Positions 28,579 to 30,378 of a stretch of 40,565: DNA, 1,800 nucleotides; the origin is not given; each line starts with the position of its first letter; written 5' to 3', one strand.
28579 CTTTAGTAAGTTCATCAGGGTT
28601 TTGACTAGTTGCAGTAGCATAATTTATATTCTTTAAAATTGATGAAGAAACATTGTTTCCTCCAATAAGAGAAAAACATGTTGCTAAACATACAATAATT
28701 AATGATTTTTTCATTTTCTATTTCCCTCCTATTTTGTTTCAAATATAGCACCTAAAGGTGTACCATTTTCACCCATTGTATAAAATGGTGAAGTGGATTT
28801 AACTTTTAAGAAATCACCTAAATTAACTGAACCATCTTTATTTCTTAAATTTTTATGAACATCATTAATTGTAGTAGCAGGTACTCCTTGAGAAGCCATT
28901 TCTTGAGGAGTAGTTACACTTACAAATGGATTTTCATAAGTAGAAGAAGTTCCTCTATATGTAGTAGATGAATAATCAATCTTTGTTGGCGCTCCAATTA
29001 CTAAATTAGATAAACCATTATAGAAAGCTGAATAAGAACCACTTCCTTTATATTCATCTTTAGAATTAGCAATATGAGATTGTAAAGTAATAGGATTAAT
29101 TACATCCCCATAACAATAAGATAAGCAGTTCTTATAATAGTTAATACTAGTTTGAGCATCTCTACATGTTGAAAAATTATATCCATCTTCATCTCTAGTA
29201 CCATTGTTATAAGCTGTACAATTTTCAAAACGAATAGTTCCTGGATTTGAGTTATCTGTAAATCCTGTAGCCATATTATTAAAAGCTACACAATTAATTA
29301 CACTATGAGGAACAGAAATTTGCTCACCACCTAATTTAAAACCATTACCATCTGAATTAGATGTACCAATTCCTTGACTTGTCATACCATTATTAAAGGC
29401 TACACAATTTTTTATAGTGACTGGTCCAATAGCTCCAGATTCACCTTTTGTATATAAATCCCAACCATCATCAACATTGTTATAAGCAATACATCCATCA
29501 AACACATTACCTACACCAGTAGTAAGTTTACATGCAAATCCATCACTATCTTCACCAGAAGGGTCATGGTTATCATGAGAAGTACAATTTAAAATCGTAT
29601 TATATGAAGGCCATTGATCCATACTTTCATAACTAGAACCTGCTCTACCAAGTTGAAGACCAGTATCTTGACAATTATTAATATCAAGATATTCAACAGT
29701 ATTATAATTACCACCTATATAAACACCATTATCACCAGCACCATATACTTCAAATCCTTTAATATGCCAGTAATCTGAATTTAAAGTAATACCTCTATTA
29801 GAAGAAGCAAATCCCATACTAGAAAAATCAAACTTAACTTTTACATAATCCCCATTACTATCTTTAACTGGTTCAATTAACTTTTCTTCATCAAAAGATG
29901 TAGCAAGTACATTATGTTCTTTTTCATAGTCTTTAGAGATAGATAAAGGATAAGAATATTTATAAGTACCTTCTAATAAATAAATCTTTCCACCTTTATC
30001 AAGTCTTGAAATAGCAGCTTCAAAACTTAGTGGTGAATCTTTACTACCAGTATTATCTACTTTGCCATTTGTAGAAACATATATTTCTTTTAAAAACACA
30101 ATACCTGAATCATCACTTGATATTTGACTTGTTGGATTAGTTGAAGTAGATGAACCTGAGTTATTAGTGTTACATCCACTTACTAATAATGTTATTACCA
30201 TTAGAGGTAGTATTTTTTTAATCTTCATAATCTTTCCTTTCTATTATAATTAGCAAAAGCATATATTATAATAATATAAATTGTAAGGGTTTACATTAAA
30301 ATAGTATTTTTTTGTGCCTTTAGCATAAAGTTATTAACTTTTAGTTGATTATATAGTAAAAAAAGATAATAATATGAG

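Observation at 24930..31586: Divergent surface-protein locus with a pectate-lyase-like beta-helix lipoprotein, a 1019-aa GLUG protein and two orphan lipoproteins, but no transporter or catabolic genes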

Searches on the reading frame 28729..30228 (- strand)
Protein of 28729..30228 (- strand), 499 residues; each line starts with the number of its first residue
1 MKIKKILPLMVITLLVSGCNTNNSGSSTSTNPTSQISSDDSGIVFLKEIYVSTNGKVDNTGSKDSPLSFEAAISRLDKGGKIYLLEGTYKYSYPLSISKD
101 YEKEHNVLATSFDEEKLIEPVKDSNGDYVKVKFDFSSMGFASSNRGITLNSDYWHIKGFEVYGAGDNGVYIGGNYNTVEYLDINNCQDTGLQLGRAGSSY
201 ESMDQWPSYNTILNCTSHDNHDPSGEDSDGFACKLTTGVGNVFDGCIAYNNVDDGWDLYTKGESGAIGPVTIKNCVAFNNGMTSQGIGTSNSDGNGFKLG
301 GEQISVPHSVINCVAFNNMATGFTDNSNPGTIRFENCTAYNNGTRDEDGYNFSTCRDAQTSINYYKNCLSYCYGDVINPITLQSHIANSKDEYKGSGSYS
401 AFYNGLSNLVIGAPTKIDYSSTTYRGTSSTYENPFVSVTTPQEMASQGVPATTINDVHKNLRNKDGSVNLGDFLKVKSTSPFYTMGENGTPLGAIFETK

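Call 3: search_protein_families(library=pfam, proteins=[window:28729-30228:-], max_evalue=0.1)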
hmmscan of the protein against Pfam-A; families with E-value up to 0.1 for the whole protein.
window:28729-30228:- (499 aa): 2 families
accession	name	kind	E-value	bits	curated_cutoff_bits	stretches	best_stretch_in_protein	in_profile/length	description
PF22842.2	Pel9A-like_beta_helix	-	2.3e-10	40.4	25.2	1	172-353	149-336/370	Pel9A-like, right handed beta helix region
PF08139.17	LPAM_1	-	0.092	13.7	20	0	4-20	2-18/18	Prokaryotic membrane lipoprotein lipid attachment site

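Call 4: search_protein_families(library=ncbifam, proteins=[window:28729-30228:-], max_evalue=0.1)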
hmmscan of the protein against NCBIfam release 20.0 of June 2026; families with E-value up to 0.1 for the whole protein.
window:28729-30228:- (499 aa): 3 families
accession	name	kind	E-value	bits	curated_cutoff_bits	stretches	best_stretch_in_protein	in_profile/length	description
NF041903.1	exo-PATE_PelX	equivalog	2.4e-51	174.9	1490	2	139-342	455-641/734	pectate disaccharide-lyase PelX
NF041899.1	pec_ly_PelN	equivalog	9.3e-27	93.9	740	1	48-345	27-328/437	pectate lyase PelN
NF041428.1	TrsH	subfamily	0.088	12.9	150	0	4-37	2-36/149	TrsH/TraH family protein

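Call 11: search_solved_structures(query=window:28729-30228:-, max_evalue=0.01, show_alignments=2)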
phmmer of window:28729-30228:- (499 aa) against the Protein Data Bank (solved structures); distinct sequences matched with E-value up to 0.01: 2.
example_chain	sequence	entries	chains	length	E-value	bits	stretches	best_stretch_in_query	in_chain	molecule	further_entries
1ru4_A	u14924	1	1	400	2.3e-37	132.1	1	37-370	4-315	Pectate lyase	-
5olq_A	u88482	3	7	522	3.2e-10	42.6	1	49-347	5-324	Rhamnogalacturonan lyase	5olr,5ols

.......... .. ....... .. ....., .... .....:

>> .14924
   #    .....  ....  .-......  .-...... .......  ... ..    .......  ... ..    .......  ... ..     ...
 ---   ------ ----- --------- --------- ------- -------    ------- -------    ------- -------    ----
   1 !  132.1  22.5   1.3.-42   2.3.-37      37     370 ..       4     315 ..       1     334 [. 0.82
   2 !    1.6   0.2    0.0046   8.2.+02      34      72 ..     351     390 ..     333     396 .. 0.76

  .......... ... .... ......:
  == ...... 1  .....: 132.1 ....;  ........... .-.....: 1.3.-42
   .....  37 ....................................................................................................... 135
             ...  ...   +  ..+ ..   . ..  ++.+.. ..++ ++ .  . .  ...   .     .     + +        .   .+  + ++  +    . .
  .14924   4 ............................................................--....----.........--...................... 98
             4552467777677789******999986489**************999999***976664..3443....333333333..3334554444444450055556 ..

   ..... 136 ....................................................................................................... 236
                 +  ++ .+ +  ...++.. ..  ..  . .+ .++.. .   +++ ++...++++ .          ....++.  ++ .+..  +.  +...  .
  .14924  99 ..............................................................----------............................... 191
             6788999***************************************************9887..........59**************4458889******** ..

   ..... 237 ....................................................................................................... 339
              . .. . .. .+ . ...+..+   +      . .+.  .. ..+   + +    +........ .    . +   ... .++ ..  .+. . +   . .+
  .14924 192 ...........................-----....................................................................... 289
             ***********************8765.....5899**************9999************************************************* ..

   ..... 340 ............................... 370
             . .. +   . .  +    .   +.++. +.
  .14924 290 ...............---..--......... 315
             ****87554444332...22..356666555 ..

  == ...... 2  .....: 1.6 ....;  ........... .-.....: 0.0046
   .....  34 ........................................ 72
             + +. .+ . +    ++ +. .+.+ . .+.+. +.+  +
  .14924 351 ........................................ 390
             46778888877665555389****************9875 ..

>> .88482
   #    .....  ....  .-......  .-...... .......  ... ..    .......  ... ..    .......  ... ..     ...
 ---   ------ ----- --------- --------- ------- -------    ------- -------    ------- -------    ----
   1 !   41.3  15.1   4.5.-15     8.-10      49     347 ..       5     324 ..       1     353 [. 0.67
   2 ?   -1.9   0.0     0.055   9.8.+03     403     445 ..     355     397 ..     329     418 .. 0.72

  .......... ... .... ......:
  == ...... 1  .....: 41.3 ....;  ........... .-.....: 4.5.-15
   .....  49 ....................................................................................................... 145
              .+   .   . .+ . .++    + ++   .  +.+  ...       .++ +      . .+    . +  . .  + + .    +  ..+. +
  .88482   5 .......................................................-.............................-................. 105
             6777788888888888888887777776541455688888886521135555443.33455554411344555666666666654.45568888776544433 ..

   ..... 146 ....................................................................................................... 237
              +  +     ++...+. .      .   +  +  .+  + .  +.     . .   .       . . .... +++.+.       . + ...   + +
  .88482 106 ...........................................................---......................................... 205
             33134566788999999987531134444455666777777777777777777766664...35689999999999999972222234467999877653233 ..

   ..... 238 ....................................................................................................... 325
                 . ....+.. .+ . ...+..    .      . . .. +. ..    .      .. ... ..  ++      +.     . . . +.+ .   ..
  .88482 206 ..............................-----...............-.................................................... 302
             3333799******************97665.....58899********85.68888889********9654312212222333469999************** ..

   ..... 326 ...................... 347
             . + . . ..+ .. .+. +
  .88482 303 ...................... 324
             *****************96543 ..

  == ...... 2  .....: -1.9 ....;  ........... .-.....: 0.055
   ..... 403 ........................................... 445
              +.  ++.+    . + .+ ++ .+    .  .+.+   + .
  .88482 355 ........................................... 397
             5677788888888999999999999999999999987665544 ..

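Call 26: find_homologous_proteins(query=window:28729-30228:-)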
Query window:28729-30228:- (499 aa): 1847 proteins with E <= 0.001 among 8000 candidates; the best 120 are listed.
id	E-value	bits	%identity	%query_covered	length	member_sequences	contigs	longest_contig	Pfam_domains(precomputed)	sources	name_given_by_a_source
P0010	0.0e+0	1116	98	100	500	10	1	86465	PF22842.4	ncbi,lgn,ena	-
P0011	0.0e+0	1020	88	100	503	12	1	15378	PF22842.4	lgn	-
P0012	8.7e-287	970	85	100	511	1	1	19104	PF13229.13,PF22842.4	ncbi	-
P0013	2.4e-269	912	79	100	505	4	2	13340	PF22842.4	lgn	-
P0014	6.7e-264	894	79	100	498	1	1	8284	PF22842.4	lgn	-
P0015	4.2e-214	730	67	99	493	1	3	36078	PF22842.4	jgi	-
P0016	2.2e-201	688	63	100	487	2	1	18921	PF22842.4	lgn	-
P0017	1.3e-200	685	63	99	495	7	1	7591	PF22842.4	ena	-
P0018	2.5e-200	685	63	99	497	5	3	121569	PF13229.13,PF22842.4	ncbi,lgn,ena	-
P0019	2.6e-179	615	63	90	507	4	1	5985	PF13229.13,PF22842.4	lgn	-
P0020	7.0e-177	607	62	90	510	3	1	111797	PF22842.4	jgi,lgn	jgi:hypothetical protein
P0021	2.2e-176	606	58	99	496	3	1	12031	PF22842.4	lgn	-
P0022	1.3e-175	603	60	90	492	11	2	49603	PF13229.13,PF22842.4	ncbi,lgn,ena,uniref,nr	ncbi:MAG: right-handed parallel beta-helix repeat-containing protein [Firmicutes bacterium]|uniref:R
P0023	2.1e-175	602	62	90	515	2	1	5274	PF13229.13,PF22842.4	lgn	-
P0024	2.3e-175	602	56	98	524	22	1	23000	PF13229.13,PF22842.4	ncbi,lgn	-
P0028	2.5e-173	596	61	90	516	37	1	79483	PF22842.4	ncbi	-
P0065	5.7e-137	476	51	92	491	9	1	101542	PF22842.4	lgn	-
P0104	7.5e-124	432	46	100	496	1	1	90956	PF22842.4,PF14592.13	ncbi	-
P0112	1.6e-101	359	48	88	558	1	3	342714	PF22842.4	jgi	jgi:hypothetical protein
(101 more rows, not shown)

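Call 27: find_encoding_contigs(protein=P0018, flank=8000, max_places=2)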
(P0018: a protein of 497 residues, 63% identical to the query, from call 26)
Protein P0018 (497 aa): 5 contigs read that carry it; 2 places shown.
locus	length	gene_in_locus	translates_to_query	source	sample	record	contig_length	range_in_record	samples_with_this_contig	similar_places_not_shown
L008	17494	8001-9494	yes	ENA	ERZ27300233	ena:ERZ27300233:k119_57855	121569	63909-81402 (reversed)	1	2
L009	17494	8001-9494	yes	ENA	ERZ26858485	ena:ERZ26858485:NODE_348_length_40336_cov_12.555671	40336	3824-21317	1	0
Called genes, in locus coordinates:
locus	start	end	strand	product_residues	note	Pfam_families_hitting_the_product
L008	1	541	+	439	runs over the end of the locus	PF00295:Glyco_hydro_28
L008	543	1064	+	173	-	PF14512:TM1586_NiRdase (faint), PF00881:Nitroreductase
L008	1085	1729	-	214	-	PF00485:PRK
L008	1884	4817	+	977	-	PF05193:Peptidase_M16_C (weak), PF08367:M16C_assoc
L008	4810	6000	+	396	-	PF00465:Fe-ADH, PF13685:Fe-ADH_2 (weak), PF25137:ADH_Fe_C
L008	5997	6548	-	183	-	PF02659:Mntp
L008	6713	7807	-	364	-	PF04151:PPC (faint)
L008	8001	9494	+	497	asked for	PF22842:Pel9A-like_beta_helix, PF13229:Beta_helix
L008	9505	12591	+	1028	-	PF20578:aBig_2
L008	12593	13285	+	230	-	-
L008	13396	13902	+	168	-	-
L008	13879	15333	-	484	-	PF01554:MatE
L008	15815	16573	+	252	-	PF00119:ATP-synt_A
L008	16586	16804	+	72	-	PF00137:ATP-synt_C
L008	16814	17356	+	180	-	PF00430:ATP-synt_B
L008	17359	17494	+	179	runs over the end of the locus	PF00213:OSCP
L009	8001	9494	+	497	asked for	PF22842:Pel9A-like_beta_helix, PF13229:Beta_helix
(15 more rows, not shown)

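Call 28: find_encoding_contigs(protein=P0028, flank=8000, max_places=2)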
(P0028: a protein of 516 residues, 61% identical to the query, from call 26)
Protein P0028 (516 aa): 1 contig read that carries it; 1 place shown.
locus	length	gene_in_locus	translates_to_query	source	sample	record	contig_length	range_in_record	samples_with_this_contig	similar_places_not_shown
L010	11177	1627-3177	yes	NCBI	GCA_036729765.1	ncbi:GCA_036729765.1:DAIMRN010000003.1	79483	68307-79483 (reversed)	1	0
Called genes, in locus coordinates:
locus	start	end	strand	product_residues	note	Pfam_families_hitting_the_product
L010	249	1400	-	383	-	-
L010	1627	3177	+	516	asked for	PF22842:Pel9A-like_beta_helix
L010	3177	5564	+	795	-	-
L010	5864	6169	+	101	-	-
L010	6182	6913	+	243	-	-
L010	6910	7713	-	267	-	PF08282:Hydrolase_3, PF05116:S6PP (weak)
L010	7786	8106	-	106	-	-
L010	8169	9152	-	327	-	PF06541:ABC_trans_CmpB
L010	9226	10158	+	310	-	PF00551:Formyl_trans_N, PF02911:Formyl_trans_C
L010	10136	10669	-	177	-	PF01613:Flavin_Reduct (weak)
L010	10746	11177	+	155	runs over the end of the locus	PF04073:tRNA_edit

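Call 82: find_encoding_contigs(protein=P0065, flank=6000, max_places=1)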
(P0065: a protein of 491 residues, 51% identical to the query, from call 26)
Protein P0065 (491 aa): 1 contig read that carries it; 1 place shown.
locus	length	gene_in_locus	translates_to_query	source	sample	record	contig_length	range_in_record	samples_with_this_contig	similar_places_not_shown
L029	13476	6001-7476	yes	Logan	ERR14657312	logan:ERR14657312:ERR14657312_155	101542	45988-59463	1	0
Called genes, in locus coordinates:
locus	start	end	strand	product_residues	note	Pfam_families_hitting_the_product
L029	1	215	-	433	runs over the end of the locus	PF02885:Glycos_trans_3N, PF00591:Glycos_transf_3, PF07831:PYNP_C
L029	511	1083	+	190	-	PF01381:HTH_3, PF12844:HTH_19 (weak), PF13560:HTH_31 (faint)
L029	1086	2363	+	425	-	PF17125:Methyltr_RsmF_N (faint), PF01189:Methyltr_RsmB-F, PF13847:Methyltransf_31 (weak), PF13636:Methyltranf_PUA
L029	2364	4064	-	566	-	PF09479:Flg_new (weak), PF13855:LRR_8 (faint), PF13306:LRR_5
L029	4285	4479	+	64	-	PF00830:Ribosomal_L28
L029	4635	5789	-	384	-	-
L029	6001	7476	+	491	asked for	PF22842:Pel9A-like_beta_helix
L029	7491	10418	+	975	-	PF20578:aBig_2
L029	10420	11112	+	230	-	-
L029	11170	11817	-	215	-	-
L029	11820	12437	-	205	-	PF04263:TPK_catalytic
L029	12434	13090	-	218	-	PF00834:Ribul_P_3_epim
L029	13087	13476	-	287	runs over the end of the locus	PF16745:RsgA_N (weak), PF03193:RsgA_GTPase, PF02421:FeoB_N (faint), PF01926:MMR_HSR1 (weak)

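Call 83: find_encoding_contigs(protein=P0104, flank=6000, max_places=1)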
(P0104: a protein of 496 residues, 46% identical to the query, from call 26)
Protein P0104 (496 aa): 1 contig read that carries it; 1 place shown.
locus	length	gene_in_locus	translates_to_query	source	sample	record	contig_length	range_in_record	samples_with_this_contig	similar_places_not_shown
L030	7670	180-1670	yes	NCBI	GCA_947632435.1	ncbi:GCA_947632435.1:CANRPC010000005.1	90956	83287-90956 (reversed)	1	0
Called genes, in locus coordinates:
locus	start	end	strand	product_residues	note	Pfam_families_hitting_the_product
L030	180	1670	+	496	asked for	PF22842:Pel9A-like_beta_helix, PF14592:Chondroitinas_B (weak)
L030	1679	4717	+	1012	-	PF20578:aBig_2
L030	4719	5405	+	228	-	-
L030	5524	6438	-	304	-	PF00924:MS_channel_2nd, PF21082:MS_channel_3rd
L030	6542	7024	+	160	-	PF03167:UDG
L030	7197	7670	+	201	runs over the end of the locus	PF07155:ECF-ribofla_trS (weak), PF12822:ECF_trnsprt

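Call 84: find_encoding_contigs(protein=P0112, flank=6000, max_places=1)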
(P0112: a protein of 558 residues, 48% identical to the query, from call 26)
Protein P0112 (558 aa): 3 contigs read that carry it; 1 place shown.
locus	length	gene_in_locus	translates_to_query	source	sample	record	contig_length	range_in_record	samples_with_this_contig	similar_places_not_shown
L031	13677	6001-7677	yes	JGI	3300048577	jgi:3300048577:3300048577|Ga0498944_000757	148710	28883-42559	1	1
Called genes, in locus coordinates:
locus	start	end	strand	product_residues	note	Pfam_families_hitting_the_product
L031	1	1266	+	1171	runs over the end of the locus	PF13646:HEAT_2 (weak), PF13569:DUF4132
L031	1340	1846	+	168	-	-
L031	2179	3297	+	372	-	PF24568:CC_PcsB, PF00877:NLPC_P60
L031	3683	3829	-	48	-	-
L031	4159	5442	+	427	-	PF14262:Cthe_2159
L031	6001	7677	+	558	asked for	PF22842:Pel9A-like_beta_helix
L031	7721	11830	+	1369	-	PF00544:Pectate_lyase_4, PF07532:Big_4, PF00963:Cohesin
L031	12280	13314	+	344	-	PF13411:MerR_1, PF00376:MerR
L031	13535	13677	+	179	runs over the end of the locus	-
